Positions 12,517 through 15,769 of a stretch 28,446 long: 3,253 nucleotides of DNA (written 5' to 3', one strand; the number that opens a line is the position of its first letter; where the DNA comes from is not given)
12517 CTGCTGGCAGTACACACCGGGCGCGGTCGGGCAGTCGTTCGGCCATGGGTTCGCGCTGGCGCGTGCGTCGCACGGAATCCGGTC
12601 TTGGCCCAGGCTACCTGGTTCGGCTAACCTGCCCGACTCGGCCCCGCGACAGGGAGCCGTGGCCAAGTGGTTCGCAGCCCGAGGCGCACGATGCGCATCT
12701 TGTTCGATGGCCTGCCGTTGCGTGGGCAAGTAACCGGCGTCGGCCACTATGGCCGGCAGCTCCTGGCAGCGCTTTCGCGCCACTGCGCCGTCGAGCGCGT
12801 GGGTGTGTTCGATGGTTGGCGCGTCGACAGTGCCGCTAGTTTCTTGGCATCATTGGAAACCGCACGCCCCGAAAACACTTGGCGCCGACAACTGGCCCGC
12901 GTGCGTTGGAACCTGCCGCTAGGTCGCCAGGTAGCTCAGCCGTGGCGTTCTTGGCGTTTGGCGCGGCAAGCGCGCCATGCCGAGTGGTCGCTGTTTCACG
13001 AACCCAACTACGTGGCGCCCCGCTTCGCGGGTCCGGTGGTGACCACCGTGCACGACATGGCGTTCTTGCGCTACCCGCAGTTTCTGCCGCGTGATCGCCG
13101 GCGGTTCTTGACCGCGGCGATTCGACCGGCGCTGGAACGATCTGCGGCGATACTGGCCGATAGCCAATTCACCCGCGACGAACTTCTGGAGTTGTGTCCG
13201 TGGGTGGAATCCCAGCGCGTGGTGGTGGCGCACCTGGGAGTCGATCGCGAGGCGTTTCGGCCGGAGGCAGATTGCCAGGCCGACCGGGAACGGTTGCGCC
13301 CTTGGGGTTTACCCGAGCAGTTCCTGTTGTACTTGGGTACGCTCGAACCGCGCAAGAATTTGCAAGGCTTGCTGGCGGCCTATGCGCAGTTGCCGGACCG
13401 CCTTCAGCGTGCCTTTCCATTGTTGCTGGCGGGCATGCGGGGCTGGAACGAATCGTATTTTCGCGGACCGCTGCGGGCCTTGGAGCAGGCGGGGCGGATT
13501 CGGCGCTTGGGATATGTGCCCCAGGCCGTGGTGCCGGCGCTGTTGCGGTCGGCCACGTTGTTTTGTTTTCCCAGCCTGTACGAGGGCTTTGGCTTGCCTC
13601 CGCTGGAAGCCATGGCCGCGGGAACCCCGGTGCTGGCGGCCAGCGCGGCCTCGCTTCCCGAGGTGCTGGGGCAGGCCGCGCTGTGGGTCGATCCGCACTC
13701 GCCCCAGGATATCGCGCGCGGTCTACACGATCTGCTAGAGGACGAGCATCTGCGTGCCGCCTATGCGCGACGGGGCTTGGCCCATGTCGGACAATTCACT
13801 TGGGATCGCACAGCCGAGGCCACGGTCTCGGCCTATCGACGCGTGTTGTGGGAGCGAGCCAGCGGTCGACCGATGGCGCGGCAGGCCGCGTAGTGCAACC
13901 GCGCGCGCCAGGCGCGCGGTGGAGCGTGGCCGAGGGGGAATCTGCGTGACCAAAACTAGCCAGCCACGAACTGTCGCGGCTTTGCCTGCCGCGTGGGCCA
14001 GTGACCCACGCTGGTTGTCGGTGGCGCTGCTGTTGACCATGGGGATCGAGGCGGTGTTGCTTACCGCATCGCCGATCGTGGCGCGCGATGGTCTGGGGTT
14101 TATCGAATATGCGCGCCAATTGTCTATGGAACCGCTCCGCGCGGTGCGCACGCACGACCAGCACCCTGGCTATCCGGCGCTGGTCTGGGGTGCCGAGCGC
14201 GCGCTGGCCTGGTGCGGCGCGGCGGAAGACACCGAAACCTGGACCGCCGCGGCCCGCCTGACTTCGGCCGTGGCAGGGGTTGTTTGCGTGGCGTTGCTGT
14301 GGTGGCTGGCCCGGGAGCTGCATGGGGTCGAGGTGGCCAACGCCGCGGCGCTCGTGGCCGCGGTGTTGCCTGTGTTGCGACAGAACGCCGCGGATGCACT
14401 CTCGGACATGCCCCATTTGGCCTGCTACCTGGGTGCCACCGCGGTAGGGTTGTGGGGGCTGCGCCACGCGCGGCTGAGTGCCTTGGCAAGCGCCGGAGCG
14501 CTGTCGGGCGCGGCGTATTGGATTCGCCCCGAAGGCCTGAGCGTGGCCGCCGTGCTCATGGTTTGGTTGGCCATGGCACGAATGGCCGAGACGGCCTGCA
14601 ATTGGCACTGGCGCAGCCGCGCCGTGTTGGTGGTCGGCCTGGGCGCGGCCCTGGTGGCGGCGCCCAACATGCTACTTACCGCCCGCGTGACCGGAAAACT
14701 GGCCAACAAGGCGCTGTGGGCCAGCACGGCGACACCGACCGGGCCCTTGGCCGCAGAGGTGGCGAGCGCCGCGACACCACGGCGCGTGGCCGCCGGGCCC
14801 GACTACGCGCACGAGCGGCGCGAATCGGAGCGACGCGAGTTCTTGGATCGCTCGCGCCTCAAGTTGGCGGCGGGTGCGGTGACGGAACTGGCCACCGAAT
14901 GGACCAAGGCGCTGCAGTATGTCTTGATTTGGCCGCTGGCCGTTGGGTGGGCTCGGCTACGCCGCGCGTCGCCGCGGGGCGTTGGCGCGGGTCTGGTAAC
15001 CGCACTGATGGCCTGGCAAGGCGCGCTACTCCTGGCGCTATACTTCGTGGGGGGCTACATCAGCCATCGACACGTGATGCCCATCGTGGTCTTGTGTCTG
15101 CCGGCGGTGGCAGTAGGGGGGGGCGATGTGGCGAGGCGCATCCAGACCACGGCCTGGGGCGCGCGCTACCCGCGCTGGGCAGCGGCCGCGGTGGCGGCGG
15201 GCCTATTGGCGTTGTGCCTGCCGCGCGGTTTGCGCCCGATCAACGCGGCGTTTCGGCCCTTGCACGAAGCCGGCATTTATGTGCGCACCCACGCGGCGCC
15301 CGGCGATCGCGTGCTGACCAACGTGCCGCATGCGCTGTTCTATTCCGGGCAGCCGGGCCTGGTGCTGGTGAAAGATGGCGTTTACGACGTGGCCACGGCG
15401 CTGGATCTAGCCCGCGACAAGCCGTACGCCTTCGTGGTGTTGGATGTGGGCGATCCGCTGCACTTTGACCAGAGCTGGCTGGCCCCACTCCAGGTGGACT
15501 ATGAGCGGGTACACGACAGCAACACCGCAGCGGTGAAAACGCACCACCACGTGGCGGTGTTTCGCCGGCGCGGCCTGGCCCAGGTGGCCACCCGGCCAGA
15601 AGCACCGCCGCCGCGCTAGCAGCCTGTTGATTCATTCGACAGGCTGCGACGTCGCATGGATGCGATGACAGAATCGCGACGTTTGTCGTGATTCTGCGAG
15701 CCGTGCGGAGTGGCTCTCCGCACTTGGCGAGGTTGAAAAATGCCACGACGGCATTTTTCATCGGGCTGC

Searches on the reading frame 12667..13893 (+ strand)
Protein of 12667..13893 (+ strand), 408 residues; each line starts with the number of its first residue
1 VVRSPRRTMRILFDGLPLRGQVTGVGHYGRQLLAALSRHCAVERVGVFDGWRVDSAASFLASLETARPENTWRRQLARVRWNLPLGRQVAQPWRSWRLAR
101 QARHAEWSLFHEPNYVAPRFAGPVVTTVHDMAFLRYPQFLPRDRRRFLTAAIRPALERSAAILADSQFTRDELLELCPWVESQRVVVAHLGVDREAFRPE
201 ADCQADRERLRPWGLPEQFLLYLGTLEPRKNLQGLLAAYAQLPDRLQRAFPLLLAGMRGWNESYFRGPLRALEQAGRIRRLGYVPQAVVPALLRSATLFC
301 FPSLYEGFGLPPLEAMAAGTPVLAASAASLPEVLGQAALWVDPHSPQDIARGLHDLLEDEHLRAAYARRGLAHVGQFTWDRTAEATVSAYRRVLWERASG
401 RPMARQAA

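Call 6: search_protein_families(library=pfam, proteins=[window:12667-13893:+], max_evalue=0.001)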
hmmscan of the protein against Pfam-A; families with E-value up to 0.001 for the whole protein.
window:12667-13893:+ (408 aa): 5 families
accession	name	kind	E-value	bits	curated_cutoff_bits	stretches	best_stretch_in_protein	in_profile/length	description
PF00534.26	Glycos_transf_1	-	7.9e-33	113.9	26.4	1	217-370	15-169/172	Glycosyl transferases group 1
PF13692.12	Glyco_trans_1_4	-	3.2e-25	89.5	27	1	219-359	3-142/142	Glycosyl transferases group 1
PF13439.12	Glyco_transf_4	-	3.6e-12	47.1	28.5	1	65-195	37-169/170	Glycosyltransferase Family 4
PF20706.3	GT4-conflict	-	9.8e-11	41.7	26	1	196-337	176-323/385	Family 4 Glycosyltransferase in conflict systems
PF13524.12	Glyco_trans_1_2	-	2.5e-10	40.9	25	1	245-385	15-141/144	Glycosyl transferase-like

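Call 14: search_protein_families(library=ncbifam, proteins=[window:12667-13893:+], max_evalue=0.001)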
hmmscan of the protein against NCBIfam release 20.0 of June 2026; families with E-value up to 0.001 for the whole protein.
window:12667-13893:+ (408 aa): 20 families
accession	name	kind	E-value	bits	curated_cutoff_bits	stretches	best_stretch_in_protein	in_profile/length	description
TIGR04047.1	MSMEG_0565_glyc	hypoth_equivalog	9e-34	117.1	259.85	1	155-392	135-373/373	MSMEG_0565 family glycosyltransferase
TIGR03449.1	mycothiol_MshA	equivalog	7.1e-27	94.3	462.5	1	118-395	122-405/406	D-inositol-3-phosphate glycosyltransferase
NF053787.1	GlcN_PG_synth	equivalog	1.1e-21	77.1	480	1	152-394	137-360/361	N-acetylglucosaminyl phosphatidylglycerol synthase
TIGR02149.1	glgA_Coryne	subfamily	7.6e-21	74.7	302.4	1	151-394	137-391/391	glycogen synthase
NF041876.1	EPS_EpsE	equivalog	9.5e-19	67.9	400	1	182-384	185-387/389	exopolysaccharide biosynthesis GT4 family glycosyltransferase EpsE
NF038295.1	EPS_HpsP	equivalog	3.1e-17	62.6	550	1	185-393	178-387/388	hormogonium polysaccharide biosynthesis glycosyltransferase HpsP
NF038229.1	Glyco4_Geo_Pelo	equivalog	2.7e-15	56.2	400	1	150-394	101-337/338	GPMC system family 4 glycosyltransferase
TIGR03999.1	thiol_BshA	equivalog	5.4e-15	55.2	273.7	1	145-394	131-374/375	N-acetyl-alpha-D-glucosaminyl L-malate synthase BshA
TIGR03088.1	stp2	hypoth_equivalog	2.3e-14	53.2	409.05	1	146-394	127-374/374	TIGR03088 family PEP-CTERM/XrtA system glycosyltransferase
NF047684.1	TeichurnBiosyTuaC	equivalog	4.1e-12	45.7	550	1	115-393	126-389/391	teichuronic acid biosynthesis protein TuaC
TIGR04063.1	stp3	hypoth_equivalog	8.9e-11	41.3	442.05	1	180-393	177-395/397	TIGR04063 family PEP-CTERM/XrtA system glycosyltransferase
TIGR02472.1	sucr_P_syn_N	equivalog_domain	2.1e-10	40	576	1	158-383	184-431/439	sucrose-phosphate synthase, putative, glycosyltransferase domain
TIGR02468.1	sucrsPsyn_pln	equivalog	2.5e-08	32.2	1143.95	1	296-384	572-662/1051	sucrose-phosphate synthase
NF041010.1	glycosy_Agl16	equivalog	2.6e-07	29.8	575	1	140-392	115-350/352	glycosylation protein Agl16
NF050063.1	ProtGlycPglJ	equivalog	3.1e-07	29.9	500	1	155-380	141-353/363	N-acetylgalactosamine-N,N'-diacetylbacillosaminyl-diphospho-undecaprenol 4-alpha-N-acetylgalactosaminyltransferase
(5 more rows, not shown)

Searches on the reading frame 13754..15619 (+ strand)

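Call 6: search_protein_families(library=pfam, proteins=[window:13754-15619:+], max_evalue=0.001)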
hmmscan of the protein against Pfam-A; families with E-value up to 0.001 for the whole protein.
window:13754-15619:+ (621 aa): 1 family
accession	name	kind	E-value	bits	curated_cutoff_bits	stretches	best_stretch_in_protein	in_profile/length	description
PF13231.12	PMT_2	-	1.1e-07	32.7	26.1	1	166-306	23-158/160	Dolichyl-phosphate-mannose-protein mannosyltransferase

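Call 14: search_protein_families(library=ncbifam, proteins=[window:13754-15619:+], max_evalue=0.001)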
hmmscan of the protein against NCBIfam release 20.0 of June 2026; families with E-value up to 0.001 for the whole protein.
window:13754-15619:+ (621 aa): 0 families
